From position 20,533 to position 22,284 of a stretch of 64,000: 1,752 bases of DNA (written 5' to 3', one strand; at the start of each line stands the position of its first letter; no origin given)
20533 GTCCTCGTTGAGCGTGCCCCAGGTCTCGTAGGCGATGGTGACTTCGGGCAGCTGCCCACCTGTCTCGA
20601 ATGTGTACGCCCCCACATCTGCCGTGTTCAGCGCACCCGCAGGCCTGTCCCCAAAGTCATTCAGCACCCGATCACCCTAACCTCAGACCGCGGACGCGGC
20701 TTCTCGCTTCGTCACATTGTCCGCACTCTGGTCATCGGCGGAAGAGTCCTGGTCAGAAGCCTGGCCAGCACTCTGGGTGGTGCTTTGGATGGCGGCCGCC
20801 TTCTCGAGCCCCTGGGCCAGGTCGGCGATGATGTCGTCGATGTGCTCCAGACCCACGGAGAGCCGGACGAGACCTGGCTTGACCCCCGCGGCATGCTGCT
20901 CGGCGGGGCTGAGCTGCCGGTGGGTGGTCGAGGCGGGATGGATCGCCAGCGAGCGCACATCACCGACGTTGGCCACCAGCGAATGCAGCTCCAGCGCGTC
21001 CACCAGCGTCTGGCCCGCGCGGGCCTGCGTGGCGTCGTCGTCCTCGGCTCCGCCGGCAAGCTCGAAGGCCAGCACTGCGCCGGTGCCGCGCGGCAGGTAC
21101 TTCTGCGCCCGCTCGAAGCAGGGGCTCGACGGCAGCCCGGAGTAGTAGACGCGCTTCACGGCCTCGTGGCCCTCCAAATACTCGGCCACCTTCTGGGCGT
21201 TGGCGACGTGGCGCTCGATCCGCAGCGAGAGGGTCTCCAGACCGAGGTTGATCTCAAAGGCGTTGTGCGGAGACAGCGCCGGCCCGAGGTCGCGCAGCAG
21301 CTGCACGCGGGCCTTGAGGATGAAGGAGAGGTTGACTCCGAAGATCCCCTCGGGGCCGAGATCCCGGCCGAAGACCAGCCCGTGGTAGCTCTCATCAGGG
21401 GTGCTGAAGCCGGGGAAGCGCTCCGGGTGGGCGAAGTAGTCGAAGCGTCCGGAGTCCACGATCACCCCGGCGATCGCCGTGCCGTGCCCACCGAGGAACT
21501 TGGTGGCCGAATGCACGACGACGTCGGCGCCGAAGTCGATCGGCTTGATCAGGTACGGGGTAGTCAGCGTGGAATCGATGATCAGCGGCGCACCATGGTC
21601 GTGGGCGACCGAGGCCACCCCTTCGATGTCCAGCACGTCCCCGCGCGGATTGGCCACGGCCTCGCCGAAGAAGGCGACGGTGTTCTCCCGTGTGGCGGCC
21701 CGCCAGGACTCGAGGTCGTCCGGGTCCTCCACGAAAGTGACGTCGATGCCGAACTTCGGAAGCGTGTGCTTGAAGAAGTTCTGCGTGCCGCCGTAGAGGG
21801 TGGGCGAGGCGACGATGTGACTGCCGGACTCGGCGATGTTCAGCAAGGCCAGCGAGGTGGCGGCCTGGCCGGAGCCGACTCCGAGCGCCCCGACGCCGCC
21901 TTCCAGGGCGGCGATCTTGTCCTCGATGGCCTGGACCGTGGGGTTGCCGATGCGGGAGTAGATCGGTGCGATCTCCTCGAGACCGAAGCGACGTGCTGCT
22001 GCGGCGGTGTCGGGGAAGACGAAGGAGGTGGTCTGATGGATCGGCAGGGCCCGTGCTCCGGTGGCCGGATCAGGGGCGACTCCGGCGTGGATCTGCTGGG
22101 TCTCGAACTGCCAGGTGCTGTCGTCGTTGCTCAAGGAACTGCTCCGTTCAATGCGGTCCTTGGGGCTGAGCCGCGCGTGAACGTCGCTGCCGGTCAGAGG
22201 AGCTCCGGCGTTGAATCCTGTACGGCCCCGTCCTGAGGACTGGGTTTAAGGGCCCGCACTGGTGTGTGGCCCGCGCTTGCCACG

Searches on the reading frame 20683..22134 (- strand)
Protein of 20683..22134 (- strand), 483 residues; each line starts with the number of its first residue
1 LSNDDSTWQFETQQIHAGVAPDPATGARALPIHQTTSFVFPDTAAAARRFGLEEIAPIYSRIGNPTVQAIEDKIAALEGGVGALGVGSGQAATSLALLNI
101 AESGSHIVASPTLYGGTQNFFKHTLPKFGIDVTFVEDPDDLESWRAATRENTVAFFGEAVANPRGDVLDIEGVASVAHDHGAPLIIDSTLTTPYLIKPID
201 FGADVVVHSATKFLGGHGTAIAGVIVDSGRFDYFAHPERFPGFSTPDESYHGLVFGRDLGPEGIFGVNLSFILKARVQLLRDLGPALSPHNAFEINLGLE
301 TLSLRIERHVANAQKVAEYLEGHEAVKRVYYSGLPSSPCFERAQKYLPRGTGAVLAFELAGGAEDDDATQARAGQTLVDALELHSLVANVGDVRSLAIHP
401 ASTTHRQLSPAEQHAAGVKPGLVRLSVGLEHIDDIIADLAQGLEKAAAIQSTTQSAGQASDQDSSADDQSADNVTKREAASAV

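Call 14: search_protein_families(library=pfam, proteins=[window:20683-22134:-], max_evalue=0.001)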
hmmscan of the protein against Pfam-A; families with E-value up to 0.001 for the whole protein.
window:20683-22134:- (483 aa): 3 families
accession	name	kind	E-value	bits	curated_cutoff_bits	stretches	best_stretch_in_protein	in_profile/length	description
PF01053.26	Cys_Met_Meta_PP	-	1.4e-123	412.6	27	1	11-444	1-381/381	Cys/Met metabolism PLP-dependent enzyme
PF01041.23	DegT_DnrJ_EryC1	-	4.1e-05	23.4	19.8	0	65-188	24-146/360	DegT/DnrJ/EryC1/StrS aminotransferase family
PF00266.25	Aminotran_5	-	0.0001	21.9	21.5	1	140-221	128-210/371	Aminotransferase class-V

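Call 21: find_homologous_proteins(query=window:20683-22134:-, max_evalue=1e-100)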
Query window:20683-22134:- (483 aa): 7995 proteins with E <= 1e-100 among 8000 candidates; the best 120 are listed.
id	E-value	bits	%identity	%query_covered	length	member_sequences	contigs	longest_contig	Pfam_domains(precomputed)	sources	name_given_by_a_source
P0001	0.0e+0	1030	97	100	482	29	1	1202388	PF01053.27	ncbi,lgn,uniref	ncbi:O-acetylhomoserine aminocarboxypropyltransferase/cysteine synthase family protein [Nesterenkoni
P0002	5.4e-271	918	87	100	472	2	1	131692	PF01053.27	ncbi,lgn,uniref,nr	ncbi:O-acetylhomoserine aminocarboxypropyltransferase/cysteine synthase family protein [Nesterenkoni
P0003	8.4e-271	917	87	100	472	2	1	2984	PF01053.27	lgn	-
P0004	2.3e-270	915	87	100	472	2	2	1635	PF01053.27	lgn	-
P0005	2.1e-240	817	83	91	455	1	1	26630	PF01053.27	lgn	-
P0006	3.4e-240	816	83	91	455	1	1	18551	PF01053.27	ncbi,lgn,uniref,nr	ncbi:PLP-dependent transferase [Nesterenkonia massiliensis]|uniref:PLP-dependent transferase n=1 Tax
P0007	1.0e-239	814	83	91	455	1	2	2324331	PF01053.27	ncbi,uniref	ncbi:O-acetylhomoserine aminocarboxypropyltransferase/cysteine synthase family protein [Nesterenkoni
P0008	1.4e-239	814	82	91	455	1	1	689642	PF01053.27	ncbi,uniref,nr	ncbi:O-acetylhomoserine aminocarboxypropyltransferase/cysteine synthase family protein [Nesterenkoni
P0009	1.4e-239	814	82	91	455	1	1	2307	PF01053.27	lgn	-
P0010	2.1e-239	813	83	91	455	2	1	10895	PF01053.27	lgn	-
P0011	2.2e-239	813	82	91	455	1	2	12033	PF01053.27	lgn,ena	-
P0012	1.0e-238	811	82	92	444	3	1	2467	PF01053.27,PF01041.24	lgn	-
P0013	2.5e-238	810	81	92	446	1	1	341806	PF01053.27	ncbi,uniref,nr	ncbi:O-acetylhomoserine aminocarboxypropyltransferase/cysteine synthase family protein [Nesterenkoni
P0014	3.5e-236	803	81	93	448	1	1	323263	PF01053.27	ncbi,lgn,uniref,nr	ncbi:O-acetylhomoserine aminocarboxypropyltransferase/cysteine synthase family protein [Nesterenkoni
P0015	3.7e-236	803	81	92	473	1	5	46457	PF01053.27,PF01041.24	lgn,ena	-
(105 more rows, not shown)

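Call 22: find_encoding_contigs(protein=P0001, flank=10000, max_places=4)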
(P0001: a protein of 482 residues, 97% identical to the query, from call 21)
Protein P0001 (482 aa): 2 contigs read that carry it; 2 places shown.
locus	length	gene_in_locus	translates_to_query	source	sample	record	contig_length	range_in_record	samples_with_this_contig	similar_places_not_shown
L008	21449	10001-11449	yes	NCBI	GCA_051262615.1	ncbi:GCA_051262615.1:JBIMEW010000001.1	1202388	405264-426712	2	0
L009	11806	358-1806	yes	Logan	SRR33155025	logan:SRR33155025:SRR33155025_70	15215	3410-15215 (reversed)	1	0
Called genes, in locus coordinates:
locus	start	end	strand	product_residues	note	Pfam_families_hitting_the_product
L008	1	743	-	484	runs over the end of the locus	PF01145:Band_7, PF15975:Flot (weak)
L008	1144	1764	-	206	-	PF00440:TetR_N, PF17932:TetR_C_24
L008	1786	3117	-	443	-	PF00501:AMP-binding, PF14535:AMP-binding_C_2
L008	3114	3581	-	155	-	PF03061:4HBT, PF22636:FlK (weak)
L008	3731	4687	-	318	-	PF01370:Epimerase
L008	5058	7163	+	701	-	PF13454:NAD_binding_9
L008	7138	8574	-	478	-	PF01565:FAD_binding_4, PF02913:FAD-oxidase_C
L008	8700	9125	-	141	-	-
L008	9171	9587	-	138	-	-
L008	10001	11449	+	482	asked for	PF01053:Cys_Met_Meta_PP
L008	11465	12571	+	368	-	PF00561:Abhydrolase_1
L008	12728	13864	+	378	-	PF03069:FmdA_AmdA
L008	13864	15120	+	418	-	PF01425:Amidase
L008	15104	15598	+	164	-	PF09349:OHCU_decarbox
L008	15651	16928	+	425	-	PF00266:Aminotran_5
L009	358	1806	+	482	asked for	PF01053:Cys_Met_Meta_PP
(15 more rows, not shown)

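Call 23: find_encoding_contigs(protein=P0002, flank=10000, max_places=3)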
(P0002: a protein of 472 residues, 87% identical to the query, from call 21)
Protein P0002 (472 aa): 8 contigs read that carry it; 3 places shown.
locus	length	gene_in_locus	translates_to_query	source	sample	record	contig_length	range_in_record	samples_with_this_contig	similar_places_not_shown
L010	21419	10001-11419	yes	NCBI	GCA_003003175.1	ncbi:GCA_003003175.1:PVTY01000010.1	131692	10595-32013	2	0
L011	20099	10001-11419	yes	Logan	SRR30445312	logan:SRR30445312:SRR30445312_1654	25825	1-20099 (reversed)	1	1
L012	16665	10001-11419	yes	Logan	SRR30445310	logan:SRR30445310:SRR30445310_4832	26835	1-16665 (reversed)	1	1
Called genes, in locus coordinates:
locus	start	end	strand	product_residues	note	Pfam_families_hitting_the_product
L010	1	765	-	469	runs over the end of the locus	PF01145:Band_7, PF15975:Flot (weak)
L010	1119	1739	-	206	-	PF00440:TetR_N, PF17932:TetR_C_24, PF21597:TetR_C_43 (weak)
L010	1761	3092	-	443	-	PF00501:AMP-binding, PF14535:AMP-binding_C_2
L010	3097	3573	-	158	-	PF03061:4HBT, PF22636:FlK (weak)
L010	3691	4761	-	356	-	PF01370:Epimerase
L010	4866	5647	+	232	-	-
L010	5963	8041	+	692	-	PF13454:NAD_binding_9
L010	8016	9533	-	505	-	PF01565:FAD_binding_4, PF02913:FAD-oxidase_C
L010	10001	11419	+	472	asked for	PF01053:Cys_Met_Meta_PP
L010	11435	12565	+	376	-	PF00561:Abhydrolase_1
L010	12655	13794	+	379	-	PF03069:FmdA_AmdA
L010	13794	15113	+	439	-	PF01425:Amidase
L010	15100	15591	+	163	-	PF09349:OHCU_decarbox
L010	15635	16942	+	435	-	PF00266:Aminotran_5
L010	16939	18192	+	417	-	PF04389:Peptidase_M28 (weak), PF01546:Peptidase_M20, PF07687:M20_dimer (weak)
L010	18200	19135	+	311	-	-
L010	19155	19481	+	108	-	PF00576:Transthyretin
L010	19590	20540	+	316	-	PF01014:Uricase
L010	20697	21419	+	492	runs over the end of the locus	PF00860:Xan_ur_permease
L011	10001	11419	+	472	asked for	PF01053:Cys_Met_Meta_PP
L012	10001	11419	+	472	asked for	PF01053:Cys_Met_Meta_PP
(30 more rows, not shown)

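Call 24: find_encoding_contigs(protein=P0007, flank=10000, max_places=3)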
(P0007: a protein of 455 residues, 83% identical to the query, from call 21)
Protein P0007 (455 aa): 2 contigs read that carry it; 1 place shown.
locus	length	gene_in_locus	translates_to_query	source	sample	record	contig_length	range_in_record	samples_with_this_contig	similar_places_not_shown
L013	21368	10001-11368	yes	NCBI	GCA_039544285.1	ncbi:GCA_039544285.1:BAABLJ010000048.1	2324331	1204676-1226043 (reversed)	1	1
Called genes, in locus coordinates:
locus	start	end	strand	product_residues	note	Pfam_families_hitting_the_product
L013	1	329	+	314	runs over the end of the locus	PF00248:Aldo_ket_red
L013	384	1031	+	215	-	PF01370:Epimerase (weak), PF05368:NmrA (weak), PF13460:NAD_binding_10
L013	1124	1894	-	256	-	PF00378:ECH_1, PF16113:ECH_2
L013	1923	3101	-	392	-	PF00970:FAD_binding_6, PF00175:NAD_binding_1, PF00111:Fer2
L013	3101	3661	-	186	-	PF01883:FeS_assembly_P, PF23451:Zn_ribbon_PaaD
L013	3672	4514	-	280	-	PF05138:PaaA_PaaC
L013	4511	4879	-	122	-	PF06243:PaaB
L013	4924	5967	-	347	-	PF05138:PaaA_PaaC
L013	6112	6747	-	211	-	PF00440:TetR_N, PF17932:TetR_C_24, PF21597:TetR_C_43 (weak)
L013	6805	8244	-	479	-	PF00501:AMP-binding, PF14535:AMP-binding_C_2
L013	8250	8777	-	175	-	PF03061:4HBT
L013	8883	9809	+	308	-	PF00749:tRNA-synt_1c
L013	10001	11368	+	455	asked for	PF01053:Cys_Met_Meta_PP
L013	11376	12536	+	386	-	PF00561:Abhydrolase_1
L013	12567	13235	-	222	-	PF00756:Esterase (weak), PF02230:Abhydrolase_2, PF00561:Abhydrolase_1 (faint), PF12146:Hydrolase_4 (faint), PF01738:DLH (weak)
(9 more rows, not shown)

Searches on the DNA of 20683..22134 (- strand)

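Call 83: search_rna_families(source=L010, start=9400, end=10100, threshold=gathering)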
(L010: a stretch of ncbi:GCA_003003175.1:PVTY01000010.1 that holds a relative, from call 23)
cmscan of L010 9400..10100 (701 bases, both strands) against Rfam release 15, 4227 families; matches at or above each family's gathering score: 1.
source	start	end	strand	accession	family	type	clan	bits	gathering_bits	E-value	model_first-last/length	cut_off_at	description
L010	9735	9868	+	RF00634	SAM-IV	Cis-reg; riboswitch;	CL00012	98.4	38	9.9e-19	1-116/116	no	SAM (S-adenosyl methionine) riboswitch aptamer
